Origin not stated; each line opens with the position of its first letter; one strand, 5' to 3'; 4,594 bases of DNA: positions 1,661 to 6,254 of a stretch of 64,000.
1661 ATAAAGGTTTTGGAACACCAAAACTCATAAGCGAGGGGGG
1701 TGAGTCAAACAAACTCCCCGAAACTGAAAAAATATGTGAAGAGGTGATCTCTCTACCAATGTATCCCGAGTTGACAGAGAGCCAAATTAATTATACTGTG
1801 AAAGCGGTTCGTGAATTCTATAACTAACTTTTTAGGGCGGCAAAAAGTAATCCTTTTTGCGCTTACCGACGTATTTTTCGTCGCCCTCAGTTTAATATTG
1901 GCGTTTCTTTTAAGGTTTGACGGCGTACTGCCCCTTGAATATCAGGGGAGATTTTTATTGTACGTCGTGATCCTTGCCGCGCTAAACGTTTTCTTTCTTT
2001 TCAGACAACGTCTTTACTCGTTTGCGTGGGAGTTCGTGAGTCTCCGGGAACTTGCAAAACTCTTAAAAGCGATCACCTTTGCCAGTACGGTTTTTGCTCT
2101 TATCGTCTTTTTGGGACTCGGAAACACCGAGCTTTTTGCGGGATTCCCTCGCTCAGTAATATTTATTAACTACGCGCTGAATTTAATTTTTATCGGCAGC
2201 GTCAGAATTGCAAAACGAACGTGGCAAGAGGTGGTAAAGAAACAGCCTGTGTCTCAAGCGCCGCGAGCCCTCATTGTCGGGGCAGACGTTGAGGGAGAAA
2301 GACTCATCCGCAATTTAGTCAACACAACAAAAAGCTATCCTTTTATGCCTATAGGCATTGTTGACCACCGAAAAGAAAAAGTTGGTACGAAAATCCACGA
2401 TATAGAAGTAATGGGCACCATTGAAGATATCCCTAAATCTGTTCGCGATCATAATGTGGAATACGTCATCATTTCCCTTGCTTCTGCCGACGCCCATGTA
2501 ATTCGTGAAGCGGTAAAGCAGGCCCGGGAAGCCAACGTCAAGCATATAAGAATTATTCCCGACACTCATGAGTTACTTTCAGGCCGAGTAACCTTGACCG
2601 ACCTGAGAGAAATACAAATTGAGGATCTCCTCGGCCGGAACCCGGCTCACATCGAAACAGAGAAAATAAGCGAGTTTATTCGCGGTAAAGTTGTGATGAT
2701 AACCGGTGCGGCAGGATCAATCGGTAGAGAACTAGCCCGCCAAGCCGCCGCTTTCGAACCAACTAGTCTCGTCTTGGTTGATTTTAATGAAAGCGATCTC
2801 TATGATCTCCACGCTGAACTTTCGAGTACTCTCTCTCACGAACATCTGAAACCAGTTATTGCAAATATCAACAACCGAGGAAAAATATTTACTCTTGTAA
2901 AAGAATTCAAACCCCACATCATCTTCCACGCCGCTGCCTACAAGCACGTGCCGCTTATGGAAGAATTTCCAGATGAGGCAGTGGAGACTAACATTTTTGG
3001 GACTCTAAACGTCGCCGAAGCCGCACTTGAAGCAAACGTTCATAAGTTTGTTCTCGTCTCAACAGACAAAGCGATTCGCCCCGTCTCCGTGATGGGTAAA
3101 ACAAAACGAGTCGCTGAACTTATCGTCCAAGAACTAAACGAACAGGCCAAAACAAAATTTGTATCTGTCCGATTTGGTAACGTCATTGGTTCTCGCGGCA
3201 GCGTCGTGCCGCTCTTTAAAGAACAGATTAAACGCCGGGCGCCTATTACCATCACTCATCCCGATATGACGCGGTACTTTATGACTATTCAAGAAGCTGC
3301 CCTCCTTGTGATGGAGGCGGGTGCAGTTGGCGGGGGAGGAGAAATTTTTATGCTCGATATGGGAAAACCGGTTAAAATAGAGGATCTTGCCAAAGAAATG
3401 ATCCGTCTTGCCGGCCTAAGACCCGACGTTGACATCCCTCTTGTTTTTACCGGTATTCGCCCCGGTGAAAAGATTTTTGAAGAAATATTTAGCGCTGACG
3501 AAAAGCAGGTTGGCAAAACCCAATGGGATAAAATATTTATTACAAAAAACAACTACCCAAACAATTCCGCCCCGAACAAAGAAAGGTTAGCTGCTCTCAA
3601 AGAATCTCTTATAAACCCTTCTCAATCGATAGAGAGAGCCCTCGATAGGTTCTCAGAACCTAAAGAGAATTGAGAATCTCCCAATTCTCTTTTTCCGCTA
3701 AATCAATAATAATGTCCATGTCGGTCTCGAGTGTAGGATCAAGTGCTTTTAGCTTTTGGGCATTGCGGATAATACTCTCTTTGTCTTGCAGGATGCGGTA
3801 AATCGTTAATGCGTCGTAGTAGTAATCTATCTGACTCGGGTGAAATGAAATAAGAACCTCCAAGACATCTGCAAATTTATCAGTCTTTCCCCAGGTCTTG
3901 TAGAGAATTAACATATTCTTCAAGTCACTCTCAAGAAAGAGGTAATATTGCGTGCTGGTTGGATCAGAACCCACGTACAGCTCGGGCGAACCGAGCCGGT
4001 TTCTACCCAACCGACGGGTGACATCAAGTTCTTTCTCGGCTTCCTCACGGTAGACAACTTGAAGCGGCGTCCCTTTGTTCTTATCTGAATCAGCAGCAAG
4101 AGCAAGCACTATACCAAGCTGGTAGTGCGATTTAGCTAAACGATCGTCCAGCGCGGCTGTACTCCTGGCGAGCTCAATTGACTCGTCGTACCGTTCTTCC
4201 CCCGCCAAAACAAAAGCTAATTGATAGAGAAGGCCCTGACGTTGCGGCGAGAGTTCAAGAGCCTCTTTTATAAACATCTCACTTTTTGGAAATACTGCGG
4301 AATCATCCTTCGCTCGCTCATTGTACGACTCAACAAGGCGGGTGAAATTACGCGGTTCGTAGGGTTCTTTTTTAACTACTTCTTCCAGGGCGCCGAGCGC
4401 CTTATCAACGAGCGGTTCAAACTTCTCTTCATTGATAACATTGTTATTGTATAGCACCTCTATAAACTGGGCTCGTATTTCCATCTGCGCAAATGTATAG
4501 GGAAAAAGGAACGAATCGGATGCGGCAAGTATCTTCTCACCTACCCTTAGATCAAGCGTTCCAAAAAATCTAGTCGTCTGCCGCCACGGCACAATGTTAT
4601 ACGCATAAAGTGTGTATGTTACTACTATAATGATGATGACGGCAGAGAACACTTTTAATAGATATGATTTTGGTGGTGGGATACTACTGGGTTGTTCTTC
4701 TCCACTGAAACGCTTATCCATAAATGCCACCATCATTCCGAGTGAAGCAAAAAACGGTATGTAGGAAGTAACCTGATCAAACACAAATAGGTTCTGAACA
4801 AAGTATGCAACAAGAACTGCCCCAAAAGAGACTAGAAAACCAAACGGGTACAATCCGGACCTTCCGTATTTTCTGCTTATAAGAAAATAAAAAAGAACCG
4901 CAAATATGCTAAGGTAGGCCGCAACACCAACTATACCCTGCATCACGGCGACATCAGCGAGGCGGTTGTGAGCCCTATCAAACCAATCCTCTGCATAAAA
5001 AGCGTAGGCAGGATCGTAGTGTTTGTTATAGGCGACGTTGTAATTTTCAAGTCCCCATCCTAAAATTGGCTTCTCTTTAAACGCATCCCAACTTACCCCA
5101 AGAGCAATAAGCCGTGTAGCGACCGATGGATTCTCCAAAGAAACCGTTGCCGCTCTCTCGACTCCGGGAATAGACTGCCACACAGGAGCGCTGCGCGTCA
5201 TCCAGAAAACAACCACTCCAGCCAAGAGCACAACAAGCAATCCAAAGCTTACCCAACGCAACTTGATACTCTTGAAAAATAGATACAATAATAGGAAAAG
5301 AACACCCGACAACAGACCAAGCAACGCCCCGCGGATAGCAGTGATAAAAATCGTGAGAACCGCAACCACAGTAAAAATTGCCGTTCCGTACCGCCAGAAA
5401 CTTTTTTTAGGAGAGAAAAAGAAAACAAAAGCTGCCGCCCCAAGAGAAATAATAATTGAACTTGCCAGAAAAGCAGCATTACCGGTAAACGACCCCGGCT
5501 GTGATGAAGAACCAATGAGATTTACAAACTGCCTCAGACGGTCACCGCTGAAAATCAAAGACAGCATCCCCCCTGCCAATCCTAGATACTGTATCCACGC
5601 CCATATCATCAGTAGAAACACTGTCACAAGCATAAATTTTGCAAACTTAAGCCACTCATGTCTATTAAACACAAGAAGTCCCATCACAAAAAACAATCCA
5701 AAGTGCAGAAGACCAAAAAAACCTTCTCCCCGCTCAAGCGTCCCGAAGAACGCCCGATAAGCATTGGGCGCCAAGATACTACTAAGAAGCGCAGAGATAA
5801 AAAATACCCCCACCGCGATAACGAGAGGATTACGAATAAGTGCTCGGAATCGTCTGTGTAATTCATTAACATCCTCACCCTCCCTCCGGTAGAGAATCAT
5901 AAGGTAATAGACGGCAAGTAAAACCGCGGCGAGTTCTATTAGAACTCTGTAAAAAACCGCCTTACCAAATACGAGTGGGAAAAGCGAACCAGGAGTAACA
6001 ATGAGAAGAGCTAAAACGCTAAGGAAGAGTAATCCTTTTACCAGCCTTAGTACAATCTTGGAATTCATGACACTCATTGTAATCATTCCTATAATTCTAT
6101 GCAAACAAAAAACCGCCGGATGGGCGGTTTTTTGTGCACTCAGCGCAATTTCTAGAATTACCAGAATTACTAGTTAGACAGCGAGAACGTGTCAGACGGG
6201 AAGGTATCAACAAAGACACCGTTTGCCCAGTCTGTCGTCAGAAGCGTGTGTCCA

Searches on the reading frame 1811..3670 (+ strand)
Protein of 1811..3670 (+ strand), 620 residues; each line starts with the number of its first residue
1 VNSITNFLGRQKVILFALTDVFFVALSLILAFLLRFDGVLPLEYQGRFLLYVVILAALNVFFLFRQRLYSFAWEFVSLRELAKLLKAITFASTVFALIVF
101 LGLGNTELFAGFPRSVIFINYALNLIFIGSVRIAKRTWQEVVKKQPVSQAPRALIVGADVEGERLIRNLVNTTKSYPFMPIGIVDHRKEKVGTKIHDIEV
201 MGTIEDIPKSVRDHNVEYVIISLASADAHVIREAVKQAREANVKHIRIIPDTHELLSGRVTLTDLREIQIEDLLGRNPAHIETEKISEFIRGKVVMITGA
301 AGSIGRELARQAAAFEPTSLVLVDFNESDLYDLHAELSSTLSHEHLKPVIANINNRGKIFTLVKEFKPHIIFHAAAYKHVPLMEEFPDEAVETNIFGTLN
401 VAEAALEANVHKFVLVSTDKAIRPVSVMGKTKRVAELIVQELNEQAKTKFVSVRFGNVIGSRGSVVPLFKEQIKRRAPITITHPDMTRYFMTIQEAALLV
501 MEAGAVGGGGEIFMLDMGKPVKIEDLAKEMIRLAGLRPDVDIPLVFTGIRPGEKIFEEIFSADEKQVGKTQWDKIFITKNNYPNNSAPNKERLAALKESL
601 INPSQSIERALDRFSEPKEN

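Call 46: search_protein_families(library=pfam, proteins=[window:1811-3670:+], max_evalue=0.00001)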
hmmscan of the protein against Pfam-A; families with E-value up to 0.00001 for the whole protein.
window:1811-3670:+ (620 aa): 9 families
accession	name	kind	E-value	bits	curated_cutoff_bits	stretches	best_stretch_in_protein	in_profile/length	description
PF02719.21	Polysacc_synt_2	-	3.6e-112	374.8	20.2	1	295-578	1-291/293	Polysaccharide biosynthesis protein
PF01370.27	Epimerase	-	5.1e-23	82.2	20.9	1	295-497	1-218/240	NAD dependent epimerase/dehydratase family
PF04321.23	RmlD_sub_bind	-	3.4e-15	56.3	27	1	295-481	3-175/287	RmlD substrate binding domain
PF16363.11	GDP_Man_Dehyd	-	5.1e-14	52.9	27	1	296-420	1-131/332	GDP-mannose 4,6 dehydratase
PF13727.12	CoA_binding_3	-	2.7e-13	50.7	25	1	79-250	16-175/175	CoA-binding domain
PF01073.25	3Beta_HSD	-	4.4e-09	36.2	22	1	297-425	2-123/280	3-beta hydroxysteroid dehydrogenase/isomerase family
PF00106.31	adh_short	-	3.5e-07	30.4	26.6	1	293-408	1-122/195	short chain dehydrogenase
PF13460.12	NAD_binding_10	-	7.3e-06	26.4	27.2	0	299-423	1-103/184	NAD(P)H-binding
PF02629.25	CoA_binding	-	8.8e-06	26.8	22.3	0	153-249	6-94/97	CoA binding domain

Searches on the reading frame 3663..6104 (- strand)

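Call 46: search_protein_families(library=pfam, proteins=[window:3663-6104:-], max_evalue=0.00001)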
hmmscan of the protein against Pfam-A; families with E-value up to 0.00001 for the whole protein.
window:3663-6104:- (814 aa): 1 family
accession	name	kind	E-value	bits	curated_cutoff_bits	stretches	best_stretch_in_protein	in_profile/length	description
PF04932.20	Wzy_C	-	7.5e-20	71.7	31.7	1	244-398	2-149/149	O-Antigen ligase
